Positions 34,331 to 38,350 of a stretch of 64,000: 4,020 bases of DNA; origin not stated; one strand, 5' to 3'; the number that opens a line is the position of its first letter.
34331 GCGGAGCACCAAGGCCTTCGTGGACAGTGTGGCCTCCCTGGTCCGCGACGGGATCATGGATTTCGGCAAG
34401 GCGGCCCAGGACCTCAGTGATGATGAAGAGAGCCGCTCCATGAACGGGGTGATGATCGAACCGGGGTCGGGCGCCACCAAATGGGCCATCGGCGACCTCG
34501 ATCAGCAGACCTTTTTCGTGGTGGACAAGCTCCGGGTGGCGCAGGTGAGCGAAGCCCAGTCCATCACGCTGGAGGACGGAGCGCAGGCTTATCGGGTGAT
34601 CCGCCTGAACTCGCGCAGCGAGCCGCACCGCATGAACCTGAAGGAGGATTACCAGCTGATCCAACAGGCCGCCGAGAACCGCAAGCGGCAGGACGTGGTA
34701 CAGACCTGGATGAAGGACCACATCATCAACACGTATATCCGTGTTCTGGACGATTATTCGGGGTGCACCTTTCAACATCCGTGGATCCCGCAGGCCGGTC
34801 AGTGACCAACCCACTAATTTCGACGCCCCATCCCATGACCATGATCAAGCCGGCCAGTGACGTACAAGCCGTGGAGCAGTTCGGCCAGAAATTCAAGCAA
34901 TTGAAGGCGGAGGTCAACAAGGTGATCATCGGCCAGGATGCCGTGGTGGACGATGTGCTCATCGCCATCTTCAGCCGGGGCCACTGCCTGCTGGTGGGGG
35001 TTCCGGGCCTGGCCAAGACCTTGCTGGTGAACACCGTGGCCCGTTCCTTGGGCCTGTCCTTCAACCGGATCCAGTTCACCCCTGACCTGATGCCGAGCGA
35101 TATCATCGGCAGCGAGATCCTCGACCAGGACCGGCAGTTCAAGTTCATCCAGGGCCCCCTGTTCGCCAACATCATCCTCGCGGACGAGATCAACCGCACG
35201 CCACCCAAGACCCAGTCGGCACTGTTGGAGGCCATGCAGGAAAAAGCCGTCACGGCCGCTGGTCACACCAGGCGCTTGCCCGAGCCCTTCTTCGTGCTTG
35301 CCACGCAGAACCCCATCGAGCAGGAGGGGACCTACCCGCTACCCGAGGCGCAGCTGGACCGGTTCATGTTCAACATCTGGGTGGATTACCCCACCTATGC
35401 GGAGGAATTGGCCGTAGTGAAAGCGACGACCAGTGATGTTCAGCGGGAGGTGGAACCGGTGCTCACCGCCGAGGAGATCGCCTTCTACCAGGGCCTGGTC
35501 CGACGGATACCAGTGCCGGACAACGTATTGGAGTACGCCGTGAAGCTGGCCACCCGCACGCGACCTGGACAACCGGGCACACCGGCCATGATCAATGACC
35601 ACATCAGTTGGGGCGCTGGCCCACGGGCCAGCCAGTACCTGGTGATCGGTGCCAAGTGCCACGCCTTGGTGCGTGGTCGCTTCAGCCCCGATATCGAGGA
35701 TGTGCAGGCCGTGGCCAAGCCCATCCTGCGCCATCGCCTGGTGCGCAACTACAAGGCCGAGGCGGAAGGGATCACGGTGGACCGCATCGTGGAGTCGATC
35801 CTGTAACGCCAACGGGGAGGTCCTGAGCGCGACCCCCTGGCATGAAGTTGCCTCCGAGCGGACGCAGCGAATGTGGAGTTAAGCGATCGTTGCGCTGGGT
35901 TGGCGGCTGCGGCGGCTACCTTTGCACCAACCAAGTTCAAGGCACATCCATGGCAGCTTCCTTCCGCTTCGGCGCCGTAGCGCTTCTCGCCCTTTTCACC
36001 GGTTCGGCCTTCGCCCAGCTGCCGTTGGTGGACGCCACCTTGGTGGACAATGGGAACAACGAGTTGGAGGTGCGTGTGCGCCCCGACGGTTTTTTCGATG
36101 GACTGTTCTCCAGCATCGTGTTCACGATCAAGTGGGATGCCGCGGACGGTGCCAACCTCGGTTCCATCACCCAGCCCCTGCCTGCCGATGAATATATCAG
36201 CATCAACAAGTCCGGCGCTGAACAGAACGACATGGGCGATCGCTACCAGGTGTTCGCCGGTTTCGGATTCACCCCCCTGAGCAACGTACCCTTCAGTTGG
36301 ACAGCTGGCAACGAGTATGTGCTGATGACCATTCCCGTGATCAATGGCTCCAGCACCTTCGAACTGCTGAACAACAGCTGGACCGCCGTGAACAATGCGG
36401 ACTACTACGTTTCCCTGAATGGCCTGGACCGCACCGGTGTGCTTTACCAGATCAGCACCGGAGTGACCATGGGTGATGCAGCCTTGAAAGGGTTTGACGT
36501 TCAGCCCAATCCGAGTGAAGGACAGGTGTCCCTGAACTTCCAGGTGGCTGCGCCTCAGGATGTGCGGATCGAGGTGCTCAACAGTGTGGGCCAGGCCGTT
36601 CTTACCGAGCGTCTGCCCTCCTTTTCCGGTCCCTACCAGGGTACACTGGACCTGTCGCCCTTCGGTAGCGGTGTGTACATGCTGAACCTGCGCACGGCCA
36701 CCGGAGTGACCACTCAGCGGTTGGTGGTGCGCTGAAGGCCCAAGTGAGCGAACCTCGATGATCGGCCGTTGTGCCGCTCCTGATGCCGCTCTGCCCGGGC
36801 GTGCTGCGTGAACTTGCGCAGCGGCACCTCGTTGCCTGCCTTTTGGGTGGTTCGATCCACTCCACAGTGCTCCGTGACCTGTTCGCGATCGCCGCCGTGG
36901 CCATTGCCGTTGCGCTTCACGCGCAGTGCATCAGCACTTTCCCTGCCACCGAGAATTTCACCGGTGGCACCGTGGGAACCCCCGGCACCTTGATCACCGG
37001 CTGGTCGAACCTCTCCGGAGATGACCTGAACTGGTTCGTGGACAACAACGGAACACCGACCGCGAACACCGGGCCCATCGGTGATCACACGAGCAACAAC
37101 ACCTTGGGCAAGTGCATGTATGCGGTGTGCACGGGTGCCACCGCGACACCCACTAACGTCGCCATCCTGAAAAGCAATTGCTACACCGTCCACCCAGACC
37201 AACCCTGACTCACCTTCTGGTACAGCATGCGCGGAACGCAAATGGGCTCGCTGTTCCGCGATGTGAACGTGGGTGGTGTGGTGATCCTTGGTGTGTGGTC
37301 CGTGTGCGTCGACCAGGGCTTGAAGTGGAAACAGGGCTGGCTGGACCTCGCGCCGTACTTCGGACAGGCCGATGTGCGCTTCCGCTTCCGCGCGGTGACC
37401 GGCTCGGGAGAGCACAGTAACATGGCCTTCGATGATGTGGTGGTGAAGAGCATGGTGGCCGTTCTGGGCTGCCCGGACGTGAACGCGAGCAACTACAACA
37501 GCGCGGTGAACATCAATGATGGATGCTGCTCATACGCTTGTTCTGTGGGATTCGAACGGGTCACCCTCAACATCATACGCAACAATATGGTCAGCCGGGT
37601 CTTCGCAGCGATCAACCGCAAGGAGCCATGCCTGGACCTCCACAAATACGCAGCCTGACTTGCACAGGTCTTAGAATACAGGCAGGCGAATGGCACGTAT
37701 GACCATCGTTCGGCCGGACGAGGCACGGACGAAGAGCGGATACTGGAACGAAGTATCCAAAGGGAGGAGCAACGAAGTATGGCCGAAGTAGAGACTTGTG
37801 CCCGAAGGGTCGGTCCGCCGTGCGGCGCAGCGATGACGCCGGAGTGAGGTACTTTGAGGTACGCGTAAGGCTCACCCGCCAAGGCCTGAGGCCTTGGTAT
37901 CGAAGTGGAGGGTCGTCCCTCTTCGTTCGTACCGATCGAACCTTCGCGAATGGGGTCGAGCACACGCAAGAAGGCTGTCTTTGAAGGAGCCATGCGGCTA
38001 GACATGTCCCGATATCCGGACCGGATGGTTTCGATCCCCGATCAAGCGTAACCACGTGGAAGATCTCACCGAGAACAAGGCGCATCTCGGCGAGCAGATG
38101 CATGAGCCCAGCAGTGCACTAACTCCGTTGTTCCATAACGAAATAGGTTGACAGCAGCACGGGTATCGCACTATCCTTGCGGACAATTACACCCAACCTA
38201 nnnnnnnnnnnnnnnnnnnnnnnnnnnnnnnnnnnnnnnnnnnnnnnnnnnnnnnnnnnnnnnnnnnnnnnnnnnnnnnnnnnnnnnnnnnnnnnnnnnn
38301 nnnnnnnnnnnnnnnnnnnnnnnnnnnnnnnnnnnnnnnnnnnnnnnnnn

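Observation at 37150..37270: In-frame TGA at the conserved Cys position of a MAM domain, followed by a hairpin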

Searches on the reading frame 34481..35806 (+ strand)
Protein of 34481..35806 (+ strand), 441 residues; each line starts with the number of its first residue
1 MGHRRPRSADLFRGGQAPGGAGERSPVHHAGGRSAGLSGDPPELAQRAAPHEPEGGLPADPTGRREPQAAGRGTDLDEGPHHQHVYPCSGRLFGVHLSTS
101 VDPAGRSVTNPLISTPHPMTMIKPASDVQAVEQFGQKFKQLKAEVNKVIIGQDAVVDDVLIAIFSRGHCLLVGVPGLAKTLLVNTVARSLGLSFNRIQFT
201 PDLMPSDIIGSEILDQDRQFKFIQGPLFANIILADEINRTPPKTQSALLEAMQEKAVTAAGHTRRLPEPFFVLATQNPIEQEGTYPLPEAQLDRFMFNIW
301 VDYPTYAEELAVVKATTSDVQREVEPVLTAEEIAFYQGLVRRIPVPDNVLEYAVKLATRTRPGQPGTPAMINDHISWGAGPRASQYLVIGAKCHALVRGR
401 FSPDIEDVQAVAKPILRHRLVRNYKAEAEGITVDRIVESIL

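Call 41: search_protein_families(library=pfam, proteins=[window:34481-35806:+], max_evalue=0.001)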
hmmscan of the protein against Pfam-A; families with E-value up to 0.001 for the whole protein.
window:34481-35806:+ (441 aa): 7 families
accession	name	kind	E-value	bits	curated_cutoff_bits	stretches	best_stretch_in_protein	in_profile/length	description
PF07726.17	AAA_3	-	1.2e-63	213.3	27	1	168-297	1-131/131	ATPase family associated with various cellular activities (AAA)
PF17863.7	AAA_lid_2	-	2.9e-14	53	22.7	1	372-440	6-74/74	AAA lid domain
PF07728.20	AAA_5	-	5.2e-14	52.9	22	1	168-295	1-139/139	AAA domain (dynein-related subfamily)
PF20030.5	bpMoxR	-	1.1e-11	44.7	27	1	137-314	2-179/205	MoxR domain in the MoxR-vWA-beta-propeller ternary systems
PF00004.35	AAA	-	6.1e-07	30.4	21.2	1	169-300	1-128/131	ATPase family associated with various cellular activities (AAA)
PF05496.18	RuvB_N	-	0.00088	19.5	27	0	166-256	33-112/159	Holliday junction DNA helicase RuvB P-loop domain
PF00493.29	MCM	-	0.00093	18.8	23.3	0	162-280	53-175/224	MCM P-loop domain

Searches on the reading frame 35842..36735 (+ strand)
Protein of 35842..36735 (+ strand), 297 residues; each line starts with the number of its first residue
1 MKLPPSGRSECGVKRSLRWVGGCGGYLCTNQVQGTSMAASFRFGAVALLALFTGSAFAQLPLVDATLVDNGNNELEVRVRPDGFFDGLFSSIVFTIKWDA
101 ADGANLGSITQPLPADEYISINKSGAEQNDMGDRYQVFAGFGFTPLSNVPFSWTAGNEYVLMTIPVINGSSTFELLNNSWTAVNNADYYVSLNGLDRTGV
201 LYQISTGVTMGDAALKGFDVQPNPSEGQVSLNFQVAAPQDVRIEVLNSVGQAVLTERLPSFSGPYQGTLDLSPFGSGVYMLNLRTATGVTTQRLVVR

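Call 41: search_protein_families(library=pfam, proteins=[window:35842-36735:+], max_evalue=0.001)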
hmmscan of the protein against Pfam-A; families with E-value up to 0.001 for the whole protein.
window:35842-36735:+ (297 aa): 1 family
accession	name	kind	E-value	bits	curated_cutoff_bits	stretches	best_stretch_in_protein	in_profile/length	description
PF18962.6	Por_Secre_tail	-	3e-09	37.5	27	1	222-296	3-75/75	Secretion system C-terminal sorting domain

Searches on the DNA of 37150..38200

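Call 44: search_rna_families(source=window, start=37150, end=38200, threshold=evalue, max_evalue=1)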
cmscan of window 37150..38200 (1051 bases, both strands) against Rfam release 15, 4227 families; matches with E-value up to 1: 0.
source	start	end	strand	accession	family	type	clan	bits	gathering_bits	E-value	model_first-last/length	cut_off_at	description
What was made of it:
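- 37688..37865 (+): Copy of a ~170-nt intergenic repeat that starts exactly at the IS end. It is probably the sequence the IS had inserted into. No Rfam match at E <= 1 (call 44).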

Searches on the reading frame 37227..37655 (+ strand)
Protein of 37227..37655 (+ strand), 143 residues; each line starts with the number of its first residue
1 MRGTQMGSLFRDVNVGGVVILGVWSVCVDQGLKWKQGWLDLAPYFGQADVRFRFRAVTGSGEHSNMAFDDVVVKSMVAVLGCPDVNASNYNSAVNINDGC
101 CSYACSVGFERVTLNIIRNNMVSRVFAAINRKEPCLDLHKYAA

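Call 24: list_cluster_members(proteins=[P0001, window:37227-37655:+, window:36867-37205:+, window:36771-37205:+])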
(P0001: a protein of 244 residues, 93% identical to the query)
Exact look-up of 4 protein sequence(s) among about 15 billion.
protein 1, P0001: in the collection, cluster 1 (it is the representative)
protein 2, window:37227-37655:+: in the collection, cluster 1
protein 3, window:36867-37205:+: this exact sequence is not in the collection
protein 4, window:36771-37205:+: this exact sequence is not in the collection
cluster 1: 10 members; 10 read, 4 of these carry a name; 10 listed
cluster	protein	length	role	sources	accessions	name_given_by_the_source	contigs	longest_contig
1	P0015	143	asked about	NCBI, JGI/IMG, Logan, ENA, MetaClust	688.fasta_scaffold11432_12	hypothetical protein | \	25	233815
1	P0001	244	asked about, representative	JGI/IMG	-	-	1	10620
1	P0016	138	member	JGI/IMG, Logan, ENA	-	hypothetical protein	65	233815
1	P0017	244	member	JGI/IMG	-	hypothetical protein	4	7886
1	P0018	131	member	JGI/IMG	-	hypothetical protein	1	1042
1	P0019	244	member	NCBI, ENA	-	-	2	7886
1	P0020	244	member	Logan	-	-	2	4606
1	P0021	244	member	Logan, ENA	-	-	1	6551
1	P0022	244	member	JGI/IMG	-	-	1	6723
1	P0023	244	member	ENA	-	-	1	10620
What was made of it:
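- The 90%-identity cluster, from a 15-billion-protein collection, holds no full-length or undamaged version (call 24). The post-TGA 143-aa ORF is recorded on 25 contigs from five sources (call 24).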

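Call 27: find_encoding_contigs(protein=P0015, flank=1500, max_places=10)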
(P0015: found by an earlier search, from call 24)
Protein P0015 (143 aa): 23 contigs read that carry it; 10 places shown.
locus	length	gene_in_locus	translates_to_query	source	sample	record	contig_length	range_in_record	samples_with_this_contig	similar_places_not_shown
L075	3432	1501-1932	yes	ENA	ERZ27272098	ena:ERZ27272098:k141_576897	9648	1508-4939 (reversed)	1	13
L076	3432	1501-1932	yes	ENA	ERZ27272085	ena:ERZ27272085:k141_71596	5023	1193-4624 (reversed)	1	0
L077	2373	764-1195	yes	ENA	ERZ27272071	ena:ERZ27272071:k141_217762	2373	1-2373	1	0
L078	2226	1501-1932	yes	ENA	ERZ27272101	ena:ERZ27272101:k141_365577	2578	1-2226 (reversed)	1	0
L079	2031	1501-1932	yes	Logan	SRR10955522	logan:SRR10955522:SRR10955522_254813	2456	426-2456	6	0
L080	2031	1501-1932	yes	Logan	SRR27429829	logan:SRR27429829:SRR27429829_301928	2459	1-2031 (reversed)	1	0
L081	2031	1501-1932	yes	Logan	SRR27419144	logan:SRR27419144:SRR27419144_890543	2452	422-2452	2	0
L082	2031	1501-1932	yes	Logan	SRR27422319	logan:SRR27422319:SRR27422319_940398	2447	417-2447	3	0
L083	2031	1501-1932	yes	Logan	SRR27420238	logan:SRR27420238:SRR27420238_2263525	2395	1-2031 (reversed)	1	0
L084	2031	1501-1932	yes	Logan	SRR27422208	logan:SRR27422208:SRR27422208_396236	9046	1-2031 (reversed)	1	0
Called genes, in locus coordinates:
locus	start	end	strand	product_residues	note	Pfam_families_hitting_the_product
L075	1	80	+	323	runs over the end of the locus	PF20030:bpMoxR, PF00004:AAA (weak), PF07726:AAA_3, PF07728:AAA_5, PF17863:AAA_lid_2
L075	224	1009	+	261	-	PF18962:Por_Secre_tail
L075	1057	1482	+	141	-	-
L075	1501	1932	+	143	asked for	-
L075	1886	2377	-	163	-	-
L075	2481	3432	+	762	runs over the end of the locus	PF13573:SprB (weak), PF11617:Cu-binding_MopE, PF18962:Por_Secre_tail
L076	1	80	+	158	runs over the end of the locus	?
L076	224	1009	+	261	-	PF18962:Por_Secre_tail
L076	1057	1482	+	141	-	-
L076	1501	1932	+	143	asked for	-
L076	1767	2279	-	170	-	-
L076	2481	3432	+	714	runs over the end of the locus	?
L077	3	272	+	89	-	?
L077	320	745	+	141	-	-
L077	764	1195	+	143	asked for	-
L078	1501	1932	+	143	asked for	-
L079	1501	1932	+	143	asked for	-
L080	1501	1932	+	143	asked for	-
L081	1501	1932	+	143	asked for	-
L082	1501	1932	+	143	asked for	-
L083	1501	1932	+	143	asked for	-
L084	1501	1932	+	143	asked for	-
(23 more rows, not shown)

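Call 28: find_encoding_contigs(protein=P0017, flank=1500, max_places=6)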
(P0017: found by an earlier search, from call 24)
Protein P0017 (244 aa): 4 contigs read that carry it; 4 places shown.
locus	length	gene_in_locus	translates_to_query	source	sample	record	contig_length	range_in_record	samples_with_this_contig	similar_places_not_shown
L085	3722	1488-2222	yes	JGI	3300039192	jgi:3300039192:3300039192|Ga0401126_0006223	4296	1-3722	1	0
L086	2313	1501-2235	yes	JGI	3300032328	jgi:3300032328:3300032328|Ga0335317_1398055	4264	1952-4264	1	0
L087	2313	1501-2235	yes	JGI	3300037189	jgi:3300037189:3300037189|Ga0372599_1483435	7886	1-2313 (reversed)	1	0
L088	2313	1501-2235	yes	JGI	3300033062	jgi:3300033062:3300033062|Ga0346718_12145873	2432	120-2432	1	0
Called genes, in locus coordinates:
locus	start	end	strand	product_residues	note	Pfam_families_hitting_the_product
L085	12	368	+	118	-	PF17863:AAA_lid_2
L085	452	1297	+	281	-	PF18962:Por_Secre_tail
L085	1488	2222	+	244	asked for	PF00629:MAM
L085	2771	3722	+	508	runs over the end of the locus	?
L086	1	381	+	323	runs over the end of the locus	PF20030:bpMoxR, PF00004:AAA (weak), PF07726:AAA_3, PF07728:AAA_5, PF17863:AAA_lid_2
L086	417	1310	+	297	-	PF18962:Por_Secre_tail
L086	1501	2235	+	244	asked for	PF00629:MAM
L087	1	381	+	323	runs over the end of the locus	PF20030:bpMoxR, PF00004:AAA (weak), PF07726:AAA_3, PF07728:AAA_5, PF17863:AAA_lid_2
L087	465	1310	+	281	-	PF18962:Por_Secre_tail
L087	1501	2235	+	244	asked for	PF00629:MAM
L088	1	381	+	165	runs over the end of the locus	?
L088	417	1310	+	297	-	PF18962:Por_Secre_tail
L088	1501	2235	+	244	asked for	PF00629:MAM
